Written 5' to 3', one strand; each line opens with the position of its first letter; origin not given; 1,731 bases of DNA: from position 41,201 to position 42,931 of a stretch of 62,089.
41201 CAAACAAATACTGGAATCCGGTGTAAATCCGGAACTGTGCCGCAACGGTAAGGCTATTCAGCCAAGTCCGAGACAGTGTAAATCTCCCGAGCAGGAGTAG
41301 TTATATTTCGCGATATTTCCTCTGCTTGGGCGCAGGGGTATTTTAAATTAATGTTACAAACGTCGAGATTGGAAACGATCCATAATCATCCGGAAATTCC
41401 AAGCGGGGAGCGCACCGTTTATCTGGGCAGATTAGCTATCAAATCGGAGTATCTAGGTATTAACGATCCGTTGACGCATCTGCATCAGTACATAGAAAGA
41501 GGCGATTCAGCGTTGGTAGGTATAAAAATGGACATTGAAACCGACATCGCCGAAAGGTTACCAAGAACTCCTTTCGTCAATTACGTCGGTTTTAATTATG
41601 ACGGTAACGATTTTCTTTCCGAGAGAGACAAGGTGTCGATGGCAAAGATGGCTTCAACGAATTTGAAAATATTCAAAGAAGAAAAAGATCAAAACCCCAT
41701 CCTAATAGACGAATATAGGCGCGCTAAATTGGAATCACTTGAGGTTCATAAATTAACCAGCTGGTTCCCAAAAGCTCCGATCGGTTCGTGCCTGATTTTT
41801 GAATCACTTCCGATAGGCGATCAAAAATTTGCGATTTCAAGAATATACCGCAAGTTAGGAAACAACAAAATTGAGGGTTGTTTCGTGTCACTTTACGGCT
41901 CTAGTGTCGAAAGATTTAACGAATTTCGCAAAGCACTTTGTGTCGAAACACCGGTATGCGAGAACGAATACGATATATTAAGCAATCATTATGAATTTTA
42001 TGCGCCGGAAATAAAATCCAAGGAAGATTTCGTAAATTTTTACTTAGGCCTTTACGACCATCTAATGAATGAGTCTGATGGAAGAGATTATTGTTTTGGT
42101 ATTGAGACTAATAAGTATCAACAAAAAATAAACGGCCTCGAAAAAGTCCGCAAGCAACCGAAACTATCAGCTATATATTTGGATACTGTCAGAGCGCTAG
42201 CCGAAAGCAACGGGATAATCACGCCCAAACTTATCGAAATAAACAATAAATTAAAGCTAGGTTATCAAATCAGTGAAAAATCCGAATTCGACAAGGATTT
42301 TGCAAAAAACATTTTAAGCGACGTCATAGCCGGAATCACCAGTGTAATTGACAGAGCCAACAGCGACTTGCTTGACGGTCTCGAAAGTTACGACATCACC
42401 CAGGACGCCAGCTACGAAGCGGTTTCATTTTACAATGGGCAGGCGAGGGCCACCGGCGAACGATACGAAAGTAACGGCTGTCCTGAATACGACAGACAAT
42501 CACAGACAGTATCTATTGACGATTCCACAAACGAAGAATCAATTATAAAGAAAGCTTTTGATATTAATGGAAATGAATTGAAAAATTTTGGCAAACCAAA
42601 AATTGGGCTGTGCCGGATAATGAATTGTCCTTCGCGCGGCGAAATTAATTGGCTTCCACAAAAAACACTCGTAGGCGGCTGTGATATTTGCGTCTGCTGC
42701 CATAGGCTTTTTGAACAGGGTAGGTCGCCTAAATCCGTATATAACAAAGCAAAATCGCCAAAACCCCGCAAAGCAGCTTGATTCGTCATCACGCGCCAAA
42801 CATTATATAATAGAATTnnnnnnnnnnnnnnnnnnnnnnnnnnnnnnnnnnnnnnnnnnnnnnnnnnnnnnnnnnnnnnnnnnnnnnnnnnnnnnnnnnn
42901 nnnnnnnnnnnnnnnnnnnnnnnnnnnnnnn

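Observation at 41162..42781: Cobalamin-riboswitch-like leader controlling an unrecognisable 476-aa Cys-rich cytoplasmic protein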

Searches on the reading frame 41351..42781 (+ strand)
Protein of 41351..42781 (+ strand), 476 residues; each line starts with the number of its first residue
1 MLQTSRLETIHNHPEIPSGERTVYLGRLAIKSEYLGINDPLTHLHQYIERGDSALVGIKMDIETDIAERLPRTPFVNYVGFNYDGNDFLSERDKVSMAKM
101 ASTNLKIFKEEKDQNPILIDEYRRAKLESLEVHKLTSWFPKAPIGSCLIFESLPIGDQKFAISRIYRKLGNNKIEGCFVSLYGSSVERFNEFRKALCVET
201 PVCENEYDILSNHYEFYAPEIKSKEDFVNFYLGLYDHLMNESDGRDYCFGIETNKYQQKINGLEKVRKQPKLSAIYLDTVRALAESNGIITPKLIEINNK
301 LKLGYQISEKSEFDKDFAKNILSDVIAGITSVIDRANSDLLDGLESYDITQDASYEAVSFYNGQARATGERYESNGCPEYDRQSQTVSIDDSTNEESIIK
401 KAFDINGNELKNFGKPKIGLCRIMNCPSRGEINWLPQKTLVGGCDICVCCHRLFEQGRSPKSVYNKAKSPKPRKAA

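Call 4: search_protein_families(library=pfam, proteins=[window:41351-42781:+], max_evalue=0.01)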
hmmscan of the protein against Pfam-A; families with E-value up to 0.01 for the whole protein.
window:41351-42781:+ (476 aa): 0 families

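Call 5: search_protein_families(library=ncbifam, proteins=[window:41351-42781:+], max_evalue=0.1)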
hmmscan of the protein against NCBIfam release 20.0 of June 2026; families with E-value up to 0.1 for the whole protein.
window:41351-42781:+ (476 aa): 2 families
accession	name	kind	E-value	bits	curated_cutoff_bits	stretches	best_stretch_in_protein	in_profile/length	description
NF047748.1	PrtsmActNtasePan1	equivalog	0.014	14.4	750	1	251-290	48-87/405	proteasome-activating nucleotidase Pan1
NF006319.0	PRK08527.1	equivalog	0.081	11.3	905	0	290-337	494-542/565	acetolactate synthase large subunit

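Call 6: search_solved_structures(query=window:41351-42781:+, max_evalue=1)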
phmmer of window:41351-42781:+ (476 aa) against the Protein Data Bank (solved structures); distinct sequences matched with E-value up to 1: 1.
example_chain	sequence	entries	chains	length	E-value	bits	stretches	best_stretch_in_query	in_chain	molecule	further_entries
8q67_A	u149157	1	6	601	0.82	11.5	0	293-363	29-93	DNA helicase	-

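Call 7: find_homologous_proteins(query=window:41351-42781:+, max_evalue=0.001)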
Query window:41351-42781:+ (476 aa): 95 proteins with E <= 0.001 among 7565 candidates.
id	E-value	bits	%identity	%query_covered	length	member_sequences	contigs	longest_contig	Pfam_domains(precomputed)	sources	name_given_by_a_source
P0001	0.0e+0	1034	95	100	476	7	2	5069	-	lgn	-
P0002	1.2e-227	774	70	99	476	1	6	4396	-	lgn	-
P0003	7.1e-198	676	68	89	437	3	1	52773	-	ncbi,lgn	-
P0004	1.4e-190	652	60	98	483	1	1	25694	-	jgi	jgi:hypothetical protein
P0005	1.2e-180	619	58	100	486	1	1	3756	-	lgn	-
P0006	8.4e-176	603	56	97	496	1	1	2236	-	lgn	-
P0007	2.5e-175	602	57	99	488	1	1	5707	-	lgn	-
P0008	5.5e-175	601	56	99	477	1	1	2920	-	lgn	-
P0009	1.1e-169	583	55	97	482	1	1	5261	-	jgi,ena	-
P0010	2.7e-168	579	56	99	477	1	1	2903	-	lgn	-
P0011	3.7e-168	578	56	97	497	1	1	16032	-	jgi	jgi:hypothetical protein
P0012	5.4e-168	578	54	98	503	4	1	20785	-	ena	-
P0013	3.5e-165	568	55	96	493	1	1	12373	-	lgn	-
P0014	4.4e-165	568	54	98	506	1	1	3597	-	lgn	-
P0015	1.9e-164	566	54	99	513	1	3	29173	-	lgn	-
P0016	4.6e-163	561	54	97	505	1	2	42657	-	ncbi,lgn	-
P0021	7.7e-157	541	52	97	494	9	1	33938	-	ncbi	-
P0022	5.8e-156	538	52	97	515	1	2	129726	-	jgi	jgi:hypothetical protein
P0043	2.0e-136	474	48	97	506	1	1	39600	-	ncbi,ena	-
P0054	1.6e-128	447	47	96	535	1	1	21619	-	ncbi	-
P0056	9.3e-127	442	46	95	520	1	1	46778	-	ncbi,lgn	-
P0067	9.8e-120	418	45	93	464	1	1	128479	-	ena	-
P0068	1.3e-119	418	45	94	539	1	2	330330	-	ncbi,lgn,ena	-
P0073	4.0e-118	413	44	94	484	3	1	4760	-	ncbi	-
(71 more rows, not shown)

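Call 11: find_related_loci(query=window:41351-42778:+, collection=viral_contigs, flank=3000)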
Query window:41351-42778:+ (476 aa) in viral_contigs; peptide patterns used: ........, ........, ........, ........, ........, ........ (x = any residue, [..] = any of these).
8 stretches matched a pattern, but none encodes a relative of the query by tblastn (E <= 1e-3).

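Call 14: find_related_loci(query=A1, collection=genome_contigs, flank=6000)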
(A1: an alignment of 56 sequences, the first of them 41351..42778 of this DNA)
Query A1 (476 aa) in genome_contigs; peptide patterns used: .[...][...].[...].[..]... (x = any residue, [..] = any of these).
65 stretches matched a pattern; 7 encode a relative of the query (tblastn E <= 1e-3); 7 distinct loci.
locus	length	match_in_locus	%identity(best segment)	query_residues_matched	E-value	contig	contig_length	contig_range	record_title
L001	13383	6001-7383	54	7-468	9e-172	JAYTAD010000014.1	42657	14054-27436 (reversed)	MAG: Candidatus Saccharibacteria bacterium isolate GFS_1383 GFS_1383_13, whole genome shotgun sequence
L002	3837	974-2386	54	2-471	4e-176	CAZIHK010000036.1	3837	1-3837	MAG TPA_asm: uncultured Candidatus Saccharibacteria bacterium isolate binchicken_co18_546 genome assembly, contig: k141_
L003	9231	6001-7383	48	1-460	7e-142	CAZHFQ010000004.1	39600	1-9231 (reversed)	MAG TPA_asm: uncultured Candidatus Saccharimonas sp. isolate SRP178699_co2_144 genome assembly, contig: NODE_382_length_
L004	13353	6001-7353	46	12-464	1e-132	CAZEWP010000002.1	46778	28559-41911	MAG TPA_asm: uncultured Candidatus Saccharimonas sp. isolate binchicken_co39_254 genome assembly, contig: NODE_1766_leng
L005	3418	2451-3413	49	32-355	1e-93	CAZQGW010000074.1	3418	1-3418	MAG TPA_asm: uncultured Candidatus Saccharimonas sp. isolate binchicken_co3_592 genome assembly, contig: NODE_94393_leng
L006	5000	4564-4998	55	1-157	1e-46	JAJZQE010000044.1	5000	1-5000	MAG: bacterium isolate SKS1.bin36 NODE_29850_length_5000_cov_2.995075, whole genome shotgun sequence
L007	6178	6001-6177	69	21-79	2e-20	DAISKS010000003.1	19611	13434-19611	MAG TPA_asm: Candidatus Saccharibacteria bacterium isolate CTOTU26095 NODE_1074_length_19611_cov_6.413326, whole genome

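Call 15: find_related_loci(query=A1, collection=metagenome_contigs, flank=5000)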
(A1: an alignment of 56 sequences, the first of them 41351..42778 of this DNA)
Query A1 (476 aa) in metagenome_contigs; peptide patterns used: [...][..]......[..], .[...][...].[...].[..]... (x = any residue, [..] = any of these).
136 stretches matched a pattern; 14 encode a relative of the query (tblastn E <= 1e-3); 14 distinct loci.
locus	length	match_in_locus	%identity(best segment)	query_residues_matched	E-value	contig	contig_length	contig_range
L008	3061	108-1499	55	1-464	0e+0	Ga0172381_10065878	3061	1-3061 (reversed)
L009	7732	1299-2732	52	1-474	3e-165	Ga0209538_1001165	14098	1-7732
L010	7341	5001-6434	52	1-474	3e-165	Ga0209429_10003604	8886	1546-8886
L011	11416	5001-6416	51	5-476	4e-159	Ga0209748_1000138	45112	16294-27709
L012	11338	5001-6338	47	20-465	5e-137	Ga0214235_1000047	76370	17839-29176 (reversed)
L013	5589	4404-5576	52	1-388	3e-132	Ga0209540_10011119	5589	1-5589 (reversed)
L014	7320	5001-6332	45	21-471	2e-129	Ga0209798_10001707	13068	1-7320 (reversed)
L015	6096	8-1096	53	104-464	1e-127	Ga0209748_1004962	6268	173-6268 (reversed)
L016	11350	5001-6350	44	20-468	1e-121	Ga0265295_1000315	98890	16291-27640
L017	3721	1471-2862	39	7-476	4e-106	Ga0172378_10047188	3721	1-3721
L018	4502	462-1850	41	1-464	6e-98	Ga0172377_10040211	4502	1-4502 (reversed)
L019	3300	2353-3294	50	32-348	2e-93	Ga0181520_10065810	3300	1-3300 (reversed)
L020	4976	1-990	42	126-464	2e-75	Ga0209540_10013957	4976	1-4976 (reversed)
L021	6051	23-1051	40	114-464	6e-74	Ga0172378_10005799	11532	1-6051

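Call 18: predict_structure(alignment_id=A1)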
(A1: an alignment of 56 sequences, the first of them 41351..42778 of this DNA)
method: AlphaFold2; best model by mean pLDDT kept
length: 476 residues; sequences in the alignment: 56
mean_pLDDT: 83.3   pTM: 0.71
mean pLDDT of the five models: 83.3, 81.5, 79.6, 79.5, 78.5
residues with pLDDT >= 90: 235; 70-90: 161; 50-70: 44; < 50: 36
segments of 3 or more residues with pLDDT < 50: 1-19, 384-394, 471-476
pLDDT, mean of each block of 10 residues (from residue 1): 31 38 67 72 89 90 93 91 94 86 86 84 92 96 95 89 96 95 95 93 94 92 88 94 90 73 92 96 92 95 92 89 95 92 86 92 90 76 41 51 59 81 85 76 87 87 77 45
secondary structure, 60 per line:
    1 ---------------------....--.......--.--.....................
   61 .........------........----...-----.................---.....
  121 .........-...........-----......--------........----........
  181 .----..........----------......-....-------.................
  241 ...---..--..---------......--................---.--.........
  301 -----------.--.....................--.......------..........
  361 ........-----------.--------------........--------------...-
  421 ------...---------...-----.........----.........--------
elements in order: E22-25 E28-31 H40-69 E76-83 E88-90 H97-112 H116-129 H131-141 E147-152 E161-168 E173-181 H186-195 H206-211 E213-216 H224-243 H262-267 H270-285 H292-300 H315-335 H338-344 H351-368 H395-402 E417-419 E439-441 H448-455 H460-468

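Call 21: fold_search(model_id=the predicted structure, library=pdb)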
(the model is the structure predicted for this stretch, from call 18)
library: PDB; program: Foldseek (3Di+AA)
matches with E <= 10: 570; with E <= 0.001: 0
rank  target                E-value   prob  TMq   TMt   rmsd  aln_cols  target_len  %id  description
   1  2xzl_A                8.8e-02  0.04  0.07  0.05  24.9       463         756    9  Upf1-RNA complex (released 2011-03-30)
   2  7fco_A                1.3e-01  0.09  0.11  0.11  17.3       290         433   11  ChlB4 Halogenase (released 2022-03-16)
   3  2yin_B                1.3e-01  0.09  0.10  0.11  21.8       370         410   12  STRUCTURE OF THE COMPLEX BETWEEN Dock2 AND Rac1. (released 2011-05-25)
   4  8dze_A                2.0e-01  0.25  0.12  0.14  12.7       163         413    9  Cryo-EM structure of bundle-forming pilus extension ATPase from E. coli in the presence of AMP-PNP (class-1) (released 2022-10-26)
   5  8dzg_A                2.4e-01  0.13  0.11  0.12  13.2       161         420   11  Cryo-EM structure of bundle-forming pilus extension ATPase from E.coli in the presence of ADP (released 2022-10-26)
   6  9t0n                  2.4e-01  0.08  0.12  0.15  19.3       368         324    9  Crystal structure of TagF (ACIAD2683) from Acinetobacter baylyi ADP1 (released 2025-11-12)
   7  9udd_A                2.6e-01  0.05  0.08  0.08  19.9       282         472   11  Crystal structure of MonCI in complex with monoepoxidized farnesyl acetate (released 2025-04-16)
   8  2yin_A                2.7e-01  0.07  0.09  0.11  22.2       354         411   13  STRUCTURE OF THE COMPLEX BETWEEN Dock2 AND Rac1. (released 2011-05-25)
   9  5buk_B                2.7e-01  0.04  0.09  0.09  23.3       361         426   11  Structure of flavin-dependent chlorinase Mpy16 (released 2016-03-09)
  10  3bw6                  3.5e-01  0.30  0.11  0.30  11.2       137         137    9  Crystal structure of the longin domain of yeast Ykt6 (released 2008-04-01)
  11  9lrq_A                3.6e-01  0.04  0.12  0.13  18.9       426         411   10  Indole monooxygenase from Acinetobacter baumannii (released 2025-12-10)
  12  8avx_B                3.8e-01  0.30  0.13  0.13  10.7       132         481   11  Cryo-EM structure of DrBphP in Pfr state (released 2022-12-21)
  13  6n04_B                3.8e-01  0.07  0.11  0.13  18.5       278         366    9  The X-ray crystal structure of AbsH3, an FAD dependent reductase from the Abyssomicin biosynthesis pathway in Streptom (released 2019-11-13)
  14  8gqr_A                3.8e-01  0.06  0.11  0.12  17.1       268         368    8  Crystal structure of VioD with FAD (released 2023-03-29)
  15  4q0h                  4.0e-01  0.44  0.16  0.22  10.3       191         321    8  Deinococcus radiodurans BphP PAS-GAF (released 2014-07-16)
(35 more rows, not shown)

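Call 22: search_protein_representatives(alignment_id=A1)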
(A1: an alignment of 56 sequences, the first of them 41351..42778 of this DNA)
Query: 56 sequences, 500 profile positions. Proteins with E-value up to 0.001 (for the whole library): 166; up to 1e-10: 61; up to 1e-30: 42. The best 150 are listed.
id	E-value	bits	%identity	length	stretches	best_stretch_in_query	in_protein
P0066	2.7e-195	666.4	-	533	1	12-497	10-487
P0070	1.5e-192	657.4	-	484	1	7-478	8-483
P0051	4.9e-183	625.9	-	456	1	7-469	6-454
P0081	2.6e-182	623.6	-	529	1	11-495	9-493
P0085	1.8e-180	617.5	-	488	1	29-496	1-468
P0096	1.1e-179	614.9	-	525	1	24-488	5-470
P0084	1.2e-179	614.8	-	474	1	1-479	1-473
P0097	1.5e-167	574.9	-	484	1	16-490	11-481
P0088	2.3e-160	551.1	-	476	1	18-489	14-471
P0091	7.5e-160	549.5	-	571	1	20-490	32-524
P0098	2.1e-158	544.7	-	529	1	5-482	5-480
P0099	8.4e-158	542.7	-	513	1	11-479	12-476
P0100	3.2e-152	524.3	-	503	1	7-478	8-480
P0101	7.7e-150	516.4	-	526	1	16-495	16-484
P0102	1.1e-140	486.3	-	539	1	20-492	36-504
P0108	5.7e-97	342.0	-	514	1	26-391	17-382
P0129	4.2e-28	114.9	-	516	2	213-478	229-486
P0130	2.4e-26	109.1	-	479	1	36-471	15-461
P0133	1.4e-17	80.2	-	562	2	232-466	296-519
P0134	9.6e-17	77.4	-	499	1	17-399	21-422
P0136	3.4e-15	72.3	-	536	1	39-469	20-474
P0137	5.0e-15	71.7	-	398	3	343-475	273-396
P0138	1.0e-13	67.4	-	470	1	37-450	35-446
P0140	1.6e-12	63.5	-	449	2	373-480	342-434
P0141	4.0e-12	62.2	-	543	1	27-328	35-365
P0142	7.8e-12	61.2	-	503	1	42-463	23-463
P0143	2.3e-11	59.7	-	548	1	37-433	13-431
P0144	2.5e-11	59.6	-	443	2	420-470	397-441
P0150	6.6e-10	54.8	-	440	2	418-470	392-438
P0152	1.0e-09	54.2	-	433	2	422-480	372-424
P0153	1.1e-09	54.1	-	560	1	392-491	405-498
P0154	1.2e-09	54.0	-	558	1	412-490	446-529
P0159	5.9e-09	51.7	-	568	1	404-482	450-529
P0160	8.9e-09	51.1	-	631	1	322-479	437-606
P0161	1.2e-08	50.7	-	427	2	420-479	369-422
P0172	2.3e-07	46.4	-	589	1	408-486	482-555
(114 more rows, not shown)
